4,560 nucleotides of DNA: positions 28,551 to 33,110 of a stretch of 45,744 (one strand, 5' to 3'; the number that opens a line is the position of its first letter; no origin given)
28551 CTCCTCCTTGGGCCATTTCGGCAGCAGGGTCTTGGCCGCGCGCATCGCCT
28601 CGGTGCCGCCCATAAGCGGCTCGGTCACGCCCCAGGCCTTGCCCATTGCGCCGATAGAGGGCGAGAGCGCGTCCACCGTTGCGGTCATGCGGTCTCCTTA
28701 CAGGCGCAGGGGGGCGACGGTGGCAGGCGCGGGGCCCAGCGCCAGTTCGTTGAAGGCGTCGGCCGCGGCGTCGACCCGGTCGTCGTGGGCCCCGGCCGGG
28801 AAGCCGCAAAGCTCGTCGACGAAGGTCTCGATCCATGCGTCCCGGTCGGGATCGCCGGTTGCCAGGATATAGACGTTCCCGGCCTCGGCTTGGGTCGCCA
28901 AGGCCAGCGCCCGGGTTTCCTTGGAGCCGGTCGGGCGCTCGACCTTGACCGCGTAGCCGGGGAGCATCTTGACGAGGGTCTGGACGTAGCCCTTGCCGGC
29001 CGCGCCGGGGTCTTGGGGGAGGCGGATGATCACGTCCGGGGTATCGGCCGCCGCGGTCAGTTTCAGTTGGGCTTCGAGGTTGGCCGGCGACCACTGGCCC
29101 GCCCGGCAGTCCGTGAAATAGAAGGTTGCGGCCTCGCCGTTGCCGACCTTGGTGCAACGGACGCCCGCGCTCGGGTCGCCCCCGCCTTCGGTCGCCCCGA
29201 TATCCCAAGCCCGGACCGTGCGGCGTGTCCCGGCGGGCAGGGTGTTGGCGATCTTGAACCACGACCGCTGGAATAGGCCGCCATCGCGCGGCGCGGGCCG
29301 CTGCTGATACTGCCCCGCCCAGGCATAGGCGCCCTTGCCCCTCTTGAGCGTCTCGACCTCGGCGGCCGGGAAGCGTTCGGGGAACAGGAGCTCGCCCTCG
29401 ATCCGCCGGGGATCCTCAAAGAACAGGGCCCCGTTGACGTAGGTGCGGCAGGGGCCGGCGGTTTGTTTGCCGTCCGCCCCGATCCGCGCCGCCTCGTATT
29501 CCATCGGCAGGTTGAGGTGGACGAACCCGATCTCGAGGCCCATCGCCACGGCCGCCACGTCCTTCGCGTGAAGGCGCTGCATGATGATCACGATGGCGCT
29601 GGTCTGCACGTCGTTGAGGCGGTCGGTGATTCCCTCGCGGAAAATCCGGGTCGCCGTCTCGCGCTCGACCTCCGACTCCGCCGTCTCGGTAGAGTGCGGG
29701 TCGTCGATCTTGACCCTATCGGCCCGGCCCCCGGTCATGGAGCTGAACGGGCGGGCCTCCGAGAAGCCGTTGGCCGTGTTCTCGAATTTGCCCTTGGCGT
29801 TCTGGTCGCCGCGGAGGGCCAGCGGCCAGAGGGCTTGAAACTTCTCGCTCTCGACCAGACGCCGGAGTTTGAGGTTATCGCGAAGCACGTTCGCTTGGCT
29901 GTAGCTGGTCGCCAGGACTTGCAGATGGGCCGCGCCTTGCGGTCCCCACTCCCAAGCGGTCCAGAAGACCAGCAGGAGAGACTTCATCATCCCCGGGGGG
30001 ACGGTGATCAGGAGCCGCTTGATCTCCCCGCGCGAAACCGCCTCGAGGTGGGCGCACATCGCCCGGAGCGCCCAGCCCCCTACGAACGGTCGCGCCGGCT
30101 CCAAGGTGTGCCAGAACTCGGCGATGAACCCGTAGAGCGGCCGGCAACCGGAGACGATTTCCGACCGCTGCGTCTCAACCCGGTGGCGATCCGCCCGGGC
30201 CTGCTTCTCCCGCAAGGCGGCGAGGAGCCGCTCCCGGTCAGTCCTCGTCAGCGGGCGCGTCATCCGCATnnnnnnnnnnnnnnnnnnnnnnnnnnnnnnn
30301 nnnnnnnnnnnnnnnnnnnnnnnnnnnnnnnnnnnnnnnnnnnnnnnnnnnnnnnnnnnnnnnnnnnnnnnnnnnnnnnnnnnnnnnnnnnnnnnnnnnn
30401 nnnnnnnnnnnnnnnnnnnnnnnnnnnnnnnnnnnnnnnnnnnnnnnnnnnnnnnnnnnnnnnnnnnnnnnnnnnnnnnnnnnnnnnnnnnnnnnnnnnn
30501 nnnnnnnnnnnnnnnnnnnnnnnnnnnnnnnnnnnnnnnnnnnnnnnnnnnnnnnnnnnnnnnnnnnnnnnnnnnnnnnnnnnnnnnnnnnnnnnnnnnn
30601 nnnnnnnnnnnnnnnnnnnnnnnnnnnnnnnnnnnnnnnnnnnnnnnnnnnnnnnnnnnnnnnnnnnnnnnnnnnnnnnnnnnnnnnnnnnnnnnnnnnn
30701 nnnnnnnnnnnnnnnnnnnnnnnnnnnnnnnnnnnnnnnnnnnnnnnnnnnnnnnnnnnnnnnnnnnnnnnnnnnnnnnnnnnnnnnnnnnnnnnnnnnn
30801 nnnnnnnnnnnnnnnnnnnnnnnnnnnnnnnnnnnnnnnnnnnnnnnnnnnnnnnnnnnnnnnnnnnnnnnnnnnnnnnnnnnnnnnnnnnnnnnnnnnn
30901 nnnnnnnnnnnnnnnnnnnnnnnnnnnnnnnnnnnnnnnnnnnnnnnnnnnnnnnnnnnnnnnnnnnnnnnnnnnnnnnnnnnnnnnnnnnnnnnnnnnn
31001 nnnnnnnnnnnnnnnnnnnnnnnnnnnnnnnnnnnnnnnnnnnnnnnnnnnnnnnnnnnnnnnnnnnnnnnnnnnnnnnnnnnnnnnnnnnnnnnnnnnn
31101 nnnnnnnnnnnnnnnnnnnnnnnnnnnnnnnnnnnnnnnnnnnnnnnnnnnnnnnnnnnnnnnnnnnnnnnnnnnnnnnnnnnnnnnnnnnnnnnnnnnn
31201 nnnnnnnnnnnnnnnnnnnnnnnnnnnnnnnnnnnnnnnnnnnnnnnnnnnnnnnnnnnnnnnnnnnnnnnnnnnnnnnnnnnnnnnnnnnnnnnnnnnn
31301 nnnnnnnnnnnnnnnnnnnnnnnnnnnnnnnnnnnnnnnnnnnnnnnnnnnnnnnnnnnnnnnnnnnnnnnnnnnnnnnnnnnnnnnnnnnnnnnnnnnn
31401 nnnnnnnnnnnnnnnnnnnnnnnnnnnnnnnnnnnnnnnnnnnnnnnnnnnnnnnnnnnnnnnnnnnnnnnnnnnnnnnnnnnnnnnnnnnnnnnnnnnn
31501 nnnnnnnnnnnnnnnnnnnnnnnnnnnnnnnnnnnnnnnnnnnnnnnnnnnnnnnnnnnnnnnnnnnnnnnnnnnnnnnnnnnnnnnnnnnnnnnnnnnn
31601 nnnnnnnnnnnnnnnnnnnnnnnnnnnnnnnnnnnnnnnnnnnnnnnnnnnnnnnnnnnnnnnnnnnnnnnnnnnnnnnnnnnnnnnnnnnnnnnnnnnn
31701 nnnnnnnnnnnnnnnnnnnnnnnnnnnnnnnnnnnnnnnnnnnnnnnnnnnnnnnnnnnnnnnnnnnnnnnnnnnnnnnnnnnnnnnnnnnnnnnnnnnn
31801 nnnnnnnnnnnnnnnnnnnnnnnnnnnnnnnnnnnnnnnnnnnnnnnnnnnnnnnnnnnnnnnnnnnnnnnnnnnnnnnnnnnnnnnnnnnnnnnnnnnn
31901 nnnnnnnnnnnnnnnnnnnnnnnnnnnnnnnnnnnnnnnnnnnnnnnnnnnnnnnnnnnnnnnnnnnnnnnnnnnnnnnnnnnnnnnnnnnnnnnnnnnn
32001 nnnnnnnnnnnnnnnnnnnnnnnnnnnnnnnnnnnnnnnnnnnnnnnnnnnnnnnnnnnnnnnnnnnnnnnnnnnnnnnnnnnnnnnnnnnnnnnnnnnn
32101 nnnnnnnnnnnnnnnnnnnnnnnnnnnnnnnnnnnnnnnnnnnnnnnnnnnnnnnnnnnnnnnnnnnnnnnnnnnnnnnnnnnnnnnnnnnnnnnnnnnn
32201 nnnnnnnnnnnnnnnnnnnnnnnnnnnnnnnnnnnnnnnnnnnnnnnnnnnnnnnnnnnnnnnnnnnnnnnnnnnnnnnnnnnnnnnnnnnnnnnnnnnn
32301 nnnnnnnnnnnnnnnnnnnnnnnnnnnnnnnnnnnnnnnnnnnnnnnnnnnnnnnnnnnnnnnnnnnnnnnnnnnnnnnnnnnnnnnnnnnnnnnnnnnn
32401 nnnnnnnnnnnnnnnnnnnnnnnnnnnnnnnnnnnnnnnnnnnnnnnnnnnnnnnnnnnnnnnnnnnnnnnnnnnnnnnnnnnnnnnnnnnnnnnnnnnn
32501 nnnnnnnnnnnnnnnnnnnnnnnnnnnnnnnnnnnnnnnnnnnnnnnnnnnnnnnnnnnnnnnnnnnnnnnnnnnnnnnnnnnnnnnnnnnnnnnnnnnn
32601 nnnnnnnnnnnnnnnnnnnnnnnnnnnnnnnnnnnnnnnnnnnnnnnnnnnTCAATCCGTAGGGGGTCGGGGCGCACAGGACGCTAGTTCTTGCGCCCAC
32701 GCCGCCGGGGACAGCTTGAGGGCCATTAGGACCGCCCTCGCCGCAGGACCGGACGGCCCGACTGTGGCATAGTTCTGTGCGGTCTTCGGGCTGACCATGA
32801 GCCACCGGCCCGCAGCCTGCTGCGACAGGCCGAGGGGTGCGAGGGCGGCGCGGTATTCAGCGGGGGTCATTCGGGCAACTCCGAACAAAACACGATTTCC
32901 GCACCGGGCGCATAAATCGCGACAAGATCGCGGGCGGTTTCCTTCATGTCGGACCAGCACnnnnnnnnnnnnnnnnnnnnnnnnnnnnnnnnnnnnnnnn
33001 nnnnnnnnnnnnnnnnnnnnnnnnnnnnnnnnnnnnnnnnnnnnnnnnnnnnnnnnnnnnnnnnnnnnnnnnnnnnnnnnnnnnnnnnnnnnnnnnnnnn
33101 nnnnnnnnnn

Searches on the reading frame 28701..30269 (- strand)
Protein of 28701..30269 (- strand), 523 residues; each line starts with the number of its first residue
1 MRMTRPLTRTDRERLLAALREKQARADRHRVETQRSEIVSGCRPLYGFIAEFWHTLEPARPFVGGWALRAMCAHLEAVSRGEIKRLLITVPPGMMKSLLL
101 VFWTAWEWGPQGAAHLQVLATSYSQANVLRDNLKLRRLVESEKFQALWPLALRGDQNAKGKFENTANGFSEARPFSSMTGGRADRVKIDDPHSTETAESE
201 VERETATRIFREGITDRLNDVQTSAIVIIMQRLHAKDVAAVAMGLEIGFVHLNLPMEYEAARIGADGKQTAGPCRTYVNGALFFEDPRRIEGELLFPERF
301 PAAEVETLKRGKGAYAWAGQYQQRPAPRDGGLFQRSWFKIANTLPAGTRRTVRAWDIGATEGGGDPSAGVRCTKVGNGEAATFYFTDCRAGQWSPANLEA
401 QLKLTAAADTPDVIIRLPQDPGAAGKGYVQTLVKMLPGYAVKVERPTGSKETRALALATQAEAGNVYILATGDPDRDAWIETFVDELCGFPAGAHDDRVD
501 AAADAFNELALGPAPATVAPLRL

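Call 105: search_dna_similar(query=window:28701-30269:-, collection=phages, mode=protein, max_rows=12)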
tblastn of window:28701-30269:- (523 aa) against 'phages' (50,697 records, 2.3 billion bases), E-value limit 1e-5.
Records with a match: 1689; places in all: 1692; records where one place covers at least 80% of the query: 411.
Best place of each record, by identity: <60% 1689.
By first word of the organism name: Escherichia 359; Pseudomonas 235; Microbacterium 145; Salmonella 105; Vibrio 96; Klebsiella 96; Erwinia 53; Acinetobacter 51; Shigella 50; Brucella 41; and 70 more.
By host as written in the record: - 172; Escherichia coli 107; Pseudomonas aeruginosa 74; Microbacterium foliorum NRRL B-24224 55; Escherichia coli K-12 MG1655 55; Microbacterium foliorum NRRL B-24224 SEA 44; Klebsiella pneumoniae 30; Helicobacter pylori 30; and 441 more.
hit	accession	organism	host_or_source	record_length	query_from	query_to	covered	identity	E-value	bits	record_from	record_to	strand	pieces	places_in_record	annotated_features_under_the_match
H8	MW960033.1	Rhizobium phage RHph_X3_2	Sinorhizobium americanum X3_2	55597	43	513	90%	47.1%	2e-119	392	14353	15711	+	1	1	terminase large subunit protein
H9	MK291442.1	Paracoccus phage vB_PkoS_Pkon1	Paracoccus kondratievae NCIMB 13773T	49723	5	491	93%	39.6%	2e-87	300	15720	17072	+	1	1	terminase large subunit | terminase small subunit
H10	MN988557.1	Rhizobium phage RHph_Y52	Rhizobium phaseoli IE6794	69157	30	491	88%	41.0%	3e-82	285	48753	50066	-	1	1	terminase large subunit protein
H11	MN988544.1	Rhizobium phage RHph_Y21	Rhizobium phaseoli N841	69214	30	491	88%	41.0%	3e-82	285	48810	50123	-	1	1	terminase large subunit protein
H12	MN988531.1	Rhizobium phage RHph_Y5A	Rhizobium phaseoli N161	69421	30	491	88%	41.0%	3e-82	285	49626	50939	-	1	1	terminase large subunit protein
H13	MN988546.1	Rhizobium phage RHph_Y2_4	Rhizobium phaseoli Y2_4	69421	30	491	88%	41.0%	3e-82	285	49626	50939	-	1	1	terminase large subunit protein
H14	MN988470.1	Rhizobium phage RHph_TM3_3_9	Rhizobium etli T3_9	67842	30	491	88%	41.0%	2e-81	282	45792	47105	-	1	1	terminase large subunit protein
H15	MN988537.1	Rhizobium phage RHph_TM3_3_10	Rhizobium etli T3_10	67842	30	491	88%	41.0%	2e-81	282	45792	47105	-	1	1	terminase large subunit protein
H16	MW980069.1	Rhizobium phage RHEph19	Rhizobium etli sv. phaseoli N561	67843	30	491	88%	41.0%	2e-81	282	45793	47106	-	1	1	terminase large subunit protein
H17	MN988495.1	Rhizobium phage RHph_TM3_3_13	Rhizobium etli T3_13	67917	30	491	88%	41.0%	2e-81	282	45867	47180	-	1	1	terminase large subunit protein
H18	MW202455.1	Caudoviricetes sp.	Manatee Spring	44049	43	490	86%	40.9%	3e-83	288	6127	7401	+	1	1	large terminase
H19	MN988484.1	Rhizobium phage RHph_Y60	Rhizobium etli TAL182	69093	30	491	88%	39.6%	4e-79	276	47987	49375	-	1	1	terminase large subunit protein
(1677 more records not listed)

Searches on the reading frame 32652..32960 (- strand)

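Call 25: search_protein_families(library=pfam, proteins=[window:32652-32960:-], max_evalue=1)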
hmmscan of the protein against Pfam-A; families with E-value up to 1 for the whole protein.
window:32652-32960:- (102 aa): 4 families
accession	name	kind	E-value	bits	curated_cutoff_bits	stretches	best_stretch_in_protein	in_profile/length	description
PF14747.11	DUF4473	-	0.058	14.4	25.9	1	31-81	2-52/78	Domain of unknown function (DUF4473)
PF20432.4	Xre-like-HTH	-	0.076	13.8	25.8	1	37-63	16-42/63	Antitoxin Xre-like helix-turn-helix domain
PF18764.7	nos_propeller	-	0.09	13.1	30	1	41-74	13-47/71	Nitrous oxide reductase propeller repeat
PF09550.16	Phage_TAC_6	-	0.096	13.6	23.4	0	30-47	23-40/58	Phage tail assembly chaperone protein, TAC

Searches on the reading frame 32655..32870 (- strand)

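Call 25: search_protein_families(library=pfam, proteins=[window:32655-32870:-], max_evalue=1)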
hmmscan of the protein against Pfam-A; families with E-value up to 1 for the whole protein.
window:32655-32870:- (72 aa): 4 families
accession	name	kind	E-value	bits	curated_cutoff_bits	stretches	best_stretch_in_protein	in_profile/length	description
PF14747.11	DUF4473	-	0.031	15.2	25.9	1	2-51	3-52/78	Domain of unknown function (DUF4473)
PF20432.4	Xre-like-HTH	-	0.037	14.8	25.8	1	8-33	17-42/63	Antitoxin Xre-like helix-turn-helix domain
PF18764.7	nos_propeller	-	0.043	14.2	30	1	11-44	13-47/71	Nitrous oxide reductase propeller repeat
PF13560.12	HTH_31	-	0.15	12.8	27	1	5-56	8-59/64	Helix-turn-helix domain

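Call 29: search_protein_families(library=phrogs, proteins=[window:32655-32870:-], max_evalue=0.1)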
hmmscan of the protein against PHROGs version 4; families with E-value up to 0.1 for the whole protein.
window:32655-32870:- (72 aa): 0 families

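Call 93: search_protein_families(library=padloc, proteins=[window:32655-32870:-], max_evalue=0.1)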
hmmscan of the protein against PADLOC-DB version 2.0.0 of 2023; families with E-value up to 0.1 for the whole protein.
window:32655-32870:- (72 aa): 1 family
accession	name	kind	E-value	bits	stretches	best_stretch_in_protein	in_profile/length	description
PDLC02259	AbiEi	-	0.06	10.8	1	4-69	32-89/191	AbiEi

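Call 94: search_protein_families(library=ncbifam, proteins=[window:32655-32870:-], max_evalue=0.1)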
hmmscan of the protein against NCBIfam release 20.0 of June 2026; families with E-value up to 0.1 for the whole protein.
window:32655-32870:- (72 aa): 1 family
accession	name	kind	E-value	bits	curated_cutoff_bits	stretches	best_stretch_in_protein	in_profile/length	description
TIGR02607.1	antidote_HigA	equivalog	0.098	12.5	47.7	0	9-34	15-40/81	HigA family addiction module antitoxin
